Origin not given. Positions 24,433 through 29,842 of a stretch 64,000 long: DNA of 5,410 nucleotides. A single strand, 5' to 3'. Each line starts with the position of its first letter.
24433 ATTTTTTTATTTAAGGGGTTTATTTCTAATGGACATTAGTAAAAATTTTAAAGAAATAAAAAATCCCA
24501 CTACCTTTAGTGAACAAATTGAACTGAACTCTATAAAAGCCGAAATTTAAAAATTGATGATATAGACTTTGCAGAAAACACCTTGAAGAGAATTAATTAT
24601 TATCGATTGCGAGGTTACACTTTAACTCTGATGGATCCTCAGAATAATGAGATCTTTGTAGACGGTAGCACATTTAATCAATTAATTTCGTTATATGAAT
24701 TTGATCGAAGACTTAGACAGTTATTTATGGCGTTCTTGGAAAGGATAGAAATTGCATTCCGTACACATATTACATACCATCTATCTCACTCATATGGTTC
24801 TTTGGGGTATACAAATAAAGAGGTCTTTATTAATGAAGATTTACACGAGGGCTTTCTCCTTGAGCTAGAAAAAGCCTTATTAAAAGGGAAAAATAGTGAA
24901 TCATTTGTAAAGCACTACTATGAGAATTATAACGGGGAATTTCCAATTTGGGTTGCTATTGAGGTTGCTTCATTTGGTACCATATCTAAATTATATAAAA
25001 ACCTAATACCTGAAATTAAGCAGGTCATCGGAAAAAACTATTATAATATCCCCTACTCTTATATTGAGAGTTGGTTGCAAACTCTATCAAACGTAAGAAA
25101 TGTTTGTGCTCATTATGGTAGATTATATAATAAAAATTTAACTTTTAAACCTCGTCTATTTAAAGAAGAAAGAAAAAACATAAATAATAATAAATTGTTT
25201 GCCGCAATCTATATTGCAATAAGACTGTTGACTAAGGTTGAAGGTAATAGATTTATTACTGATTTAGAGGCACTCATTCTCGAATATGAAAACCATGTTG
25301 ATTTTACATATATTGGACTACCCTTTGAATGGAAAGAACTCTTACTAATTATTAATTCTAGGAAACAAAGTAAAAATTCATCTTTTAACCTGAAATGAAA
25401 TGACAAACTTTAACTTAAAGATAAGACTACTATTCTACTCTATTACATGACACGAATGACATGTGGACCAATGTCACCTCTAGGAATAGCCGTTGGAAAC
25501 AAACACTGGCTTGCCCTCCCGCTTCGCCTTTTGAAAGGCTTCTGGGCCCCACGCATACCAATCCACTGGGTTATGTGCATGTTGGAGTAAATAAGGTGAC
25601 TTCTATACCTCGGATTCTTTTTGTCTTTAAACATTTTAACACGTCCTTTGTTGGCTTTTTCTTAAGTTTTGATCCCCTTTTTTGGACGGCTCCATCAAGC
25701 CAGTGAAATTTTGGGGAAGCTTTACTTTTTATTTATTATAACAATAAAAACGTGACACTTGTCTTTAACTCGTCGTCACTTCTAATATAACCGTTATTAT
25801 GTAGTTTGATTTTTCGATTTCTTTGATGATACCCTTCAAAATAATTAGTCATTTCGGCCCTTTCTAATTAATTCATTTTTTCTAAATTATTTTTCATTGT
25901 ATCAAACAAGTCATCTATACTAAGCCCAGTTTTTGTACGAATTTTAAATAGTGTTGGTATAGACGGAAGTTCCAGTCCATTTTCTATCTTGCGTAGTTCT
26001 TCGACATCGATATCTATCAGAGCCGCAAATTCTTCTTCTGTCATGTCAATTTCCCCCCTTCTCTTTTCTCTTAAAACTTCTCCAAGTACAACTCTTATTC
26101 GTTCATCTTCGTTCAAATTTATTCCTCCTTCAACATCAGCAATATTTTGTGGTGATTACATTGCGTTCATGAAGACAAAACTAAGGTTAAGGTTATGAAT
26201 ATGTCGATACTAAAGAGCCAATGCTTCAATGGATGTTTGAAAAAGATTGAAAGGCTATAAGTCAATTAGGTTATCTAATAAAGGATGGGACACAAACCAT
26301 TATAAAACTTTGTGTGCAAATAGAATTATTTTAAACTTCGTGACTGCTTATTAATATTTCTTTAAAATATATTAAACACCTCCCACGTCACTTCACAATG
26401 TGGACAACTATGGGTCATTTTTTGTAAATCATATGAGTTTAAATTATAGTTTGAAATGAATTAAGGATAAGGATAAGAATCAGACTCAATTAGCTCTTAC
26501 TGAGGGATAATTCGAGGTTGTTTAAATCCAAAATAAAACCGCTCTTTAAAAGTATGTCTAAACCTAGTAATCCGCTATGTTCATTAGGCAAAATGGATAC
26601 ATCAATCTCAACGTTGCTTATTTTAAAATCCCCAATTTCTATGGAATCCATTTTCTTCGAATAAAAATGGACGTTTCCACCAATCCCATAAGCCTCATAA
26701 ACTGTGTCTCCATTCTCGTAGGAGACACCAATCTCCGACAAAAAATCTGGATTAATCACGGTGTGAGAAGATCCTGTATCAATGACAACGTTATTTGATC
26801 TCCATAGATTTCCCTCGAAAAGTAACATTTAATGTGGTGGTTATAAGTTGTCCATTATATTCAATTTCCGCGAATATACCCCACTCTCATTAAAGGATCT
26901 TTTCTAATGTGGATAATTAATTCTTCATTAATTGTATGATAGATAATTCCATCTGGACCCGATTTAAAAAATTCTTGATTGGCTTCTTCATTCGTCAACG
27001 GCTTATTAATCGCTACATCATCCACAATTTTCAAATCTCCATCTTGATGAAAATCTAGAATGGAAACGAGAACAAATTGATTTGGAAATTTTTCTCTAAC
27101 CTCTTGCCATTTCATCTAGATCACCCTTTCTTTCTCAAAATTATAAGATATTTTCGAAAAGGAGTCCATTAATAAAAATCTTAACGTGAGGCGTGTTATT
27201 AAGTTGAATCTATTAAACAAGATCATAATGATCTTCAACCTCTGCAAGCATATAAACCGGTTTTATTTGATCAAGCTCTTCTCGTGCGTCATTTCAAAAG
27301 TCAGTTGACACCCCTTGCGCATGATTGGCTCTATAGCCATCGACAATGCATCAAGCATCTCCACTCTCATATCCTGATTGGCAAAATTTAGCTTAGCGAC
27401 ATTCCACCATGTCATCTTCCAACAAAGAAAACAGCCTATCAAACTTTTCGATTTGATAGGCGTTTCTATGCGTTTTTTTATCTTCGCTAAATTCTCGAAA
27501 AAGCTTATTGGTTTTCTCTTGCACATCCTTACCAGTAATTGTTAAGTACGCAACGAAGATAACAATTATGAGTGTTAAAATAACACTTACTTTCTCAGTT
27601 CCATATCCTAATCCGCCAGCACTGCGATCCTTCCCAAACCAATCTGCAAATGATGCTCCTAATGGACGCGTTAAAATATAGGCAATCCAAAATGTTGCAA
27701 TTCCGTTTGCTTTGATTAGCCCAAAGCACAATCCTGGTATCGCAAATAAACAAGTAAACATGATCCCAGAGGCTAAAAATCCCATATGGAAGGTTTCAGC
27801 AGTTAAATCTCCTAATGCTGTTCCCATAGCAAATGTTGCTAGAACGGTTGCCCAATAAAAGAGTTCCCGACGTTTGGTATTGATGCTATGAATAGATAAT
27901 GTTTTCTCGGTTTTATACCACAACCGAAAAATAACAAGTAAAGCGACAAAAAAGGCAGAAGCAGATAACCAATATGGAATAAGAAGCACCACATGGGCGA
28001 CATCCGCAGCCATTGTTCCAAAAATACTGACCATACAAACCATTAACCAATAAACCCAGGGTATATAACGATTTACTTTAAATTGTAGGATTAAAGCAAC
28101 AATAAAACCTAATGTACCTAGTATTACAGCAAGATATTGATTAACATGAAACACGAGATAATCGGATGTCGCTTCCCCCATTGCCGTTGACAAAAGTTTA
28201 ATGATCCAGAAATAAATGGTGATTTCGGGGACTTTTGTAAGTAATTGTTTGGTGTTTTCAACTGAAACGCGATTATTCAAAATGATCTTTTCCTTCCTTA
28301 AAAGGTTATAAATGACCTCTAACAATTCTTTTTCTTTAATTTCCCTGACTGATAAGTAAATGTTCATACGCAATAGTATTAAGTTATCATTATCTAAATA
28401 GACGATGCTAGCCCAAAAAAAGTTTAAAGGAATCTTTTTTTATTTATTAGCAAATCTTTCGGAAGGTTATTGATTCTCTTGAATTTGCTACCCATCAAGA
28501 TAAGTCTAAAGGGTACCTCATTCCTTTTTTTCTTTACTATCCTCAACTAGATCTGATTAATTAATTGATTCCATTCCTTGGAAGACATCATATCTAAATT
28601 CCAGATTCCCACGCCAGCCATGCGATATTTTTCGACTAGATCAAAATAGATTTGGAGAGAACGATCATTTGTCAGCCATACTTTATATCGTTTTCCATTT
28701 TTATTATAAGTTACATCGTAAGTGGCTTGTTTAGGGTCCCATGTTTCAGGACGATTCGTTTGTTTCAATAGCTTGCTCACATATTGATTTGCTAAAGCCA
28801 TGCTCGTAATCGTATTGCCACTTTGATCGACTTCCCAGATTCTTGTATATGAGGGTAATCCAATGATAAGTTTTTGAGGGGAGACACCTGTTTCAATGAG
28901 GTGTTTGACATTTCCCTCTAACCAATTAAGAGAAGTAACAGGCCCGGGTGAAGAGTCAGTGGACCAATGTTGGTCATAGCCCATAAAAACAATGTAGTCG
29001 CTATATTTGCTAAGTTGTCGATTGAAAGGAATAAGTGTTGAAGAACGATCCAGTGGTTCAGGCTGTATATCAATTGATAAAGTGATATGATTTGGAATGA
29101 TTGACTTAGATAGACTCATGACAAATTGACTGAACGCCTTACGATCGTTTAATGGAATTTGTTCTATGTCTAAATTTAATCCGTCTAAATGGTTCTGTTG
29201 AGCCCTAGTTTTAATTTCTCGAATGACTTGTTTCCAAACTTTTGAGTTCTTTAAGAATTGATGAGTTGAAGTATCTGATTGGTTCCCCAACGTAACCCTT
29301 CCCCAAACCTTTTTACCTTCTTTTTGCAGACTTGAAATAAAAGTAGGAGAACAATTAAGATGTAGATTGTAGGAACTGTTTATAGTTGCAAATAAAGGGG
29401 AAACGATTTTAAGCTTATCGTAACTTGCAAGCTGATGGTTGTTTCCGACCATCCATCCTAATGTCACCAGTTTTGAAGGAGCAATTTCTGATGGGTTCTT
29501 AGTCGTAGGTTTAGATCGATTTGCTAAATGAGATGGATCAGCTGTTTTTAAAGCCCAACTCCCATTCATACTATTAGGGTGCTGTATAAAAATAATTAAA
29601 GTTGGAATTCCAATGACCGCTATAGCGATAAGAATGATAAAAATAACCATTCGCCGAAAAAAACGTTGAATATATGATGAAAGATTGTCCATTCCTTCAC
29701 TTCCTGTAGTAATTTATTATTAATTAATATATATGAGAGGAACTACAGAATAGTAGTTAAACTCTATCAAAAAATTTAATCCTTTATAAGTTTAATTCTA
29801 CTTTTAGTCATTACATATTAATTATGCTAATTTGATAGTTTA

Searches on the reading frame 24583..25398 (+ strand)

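Call 78: search_protein_families(library=pfam, proteins=[window:24583-25398:+], max_evalue=0.001)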
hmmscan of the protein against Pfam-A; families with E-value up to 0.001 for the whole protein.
window:24583-25398:+ (271 aa): 1 family
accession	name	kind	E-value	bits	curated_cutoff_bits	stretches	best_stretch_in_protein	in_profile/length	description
PF07751.16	Abi_2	-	2.4e-52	178.4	25.6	1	2-183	4-184/184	Abi-like protein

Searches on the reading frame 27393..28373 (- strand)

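Call 78: search_protein_families(library=pfam, proteins=[window:27393-28373:-], max_evalue=0.001)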
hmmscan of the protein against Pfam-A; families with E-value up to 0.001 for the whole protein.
window:27393-28373:- (326 aa): 1 family
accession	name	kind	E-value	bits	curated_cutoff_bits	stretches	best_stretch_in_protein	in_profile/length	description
PF03988.17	DUF347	-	5.1e-41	139.1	28.2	4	228-282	2-51/52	Repeat of Unknown Function (DUF347)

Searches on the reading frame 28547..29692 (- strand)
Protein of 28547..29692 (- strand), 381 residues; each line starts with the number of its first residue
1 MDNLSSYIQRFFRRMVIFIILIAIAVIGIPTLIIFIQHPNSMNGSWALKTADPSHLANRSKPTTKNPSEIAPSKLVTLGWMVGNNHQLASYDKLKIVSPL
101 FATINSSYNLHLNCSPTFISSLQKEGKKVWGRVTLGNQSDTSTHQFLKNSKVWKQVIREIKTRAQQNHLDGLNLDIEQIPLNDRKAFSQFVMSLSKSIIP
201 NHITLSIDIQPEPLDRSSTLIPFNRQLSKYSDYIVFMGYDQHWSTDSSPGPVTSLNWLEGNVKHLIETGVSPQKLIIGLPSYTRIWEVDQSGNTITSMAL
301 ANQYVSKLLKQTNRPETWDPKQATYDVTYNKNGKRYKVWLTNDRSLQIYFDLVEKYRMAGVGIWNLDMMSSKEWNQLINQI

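Call 78: search_protein_families(library=pfam, proteins=[window:28547-29692:-], max_evalue=0.001)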
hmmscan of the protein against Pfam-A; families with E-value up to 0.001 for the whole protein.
window:28547-29692:- (381 aa): 2 families
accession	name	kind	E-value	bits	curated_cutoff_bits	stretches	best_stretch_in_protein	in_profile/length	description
PF00704.34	Glyco_hydro_18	-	3.1e-25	89.9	29.6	1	93-368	22-316/317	Glycosyl hydrolases family 18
PF23916.1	TIM-barrel_EndoS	-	0.0007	19.8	27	0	115-241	48-172/238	Endo-beta-N-acetylglucosaminidase EndoS TIM-barrel domain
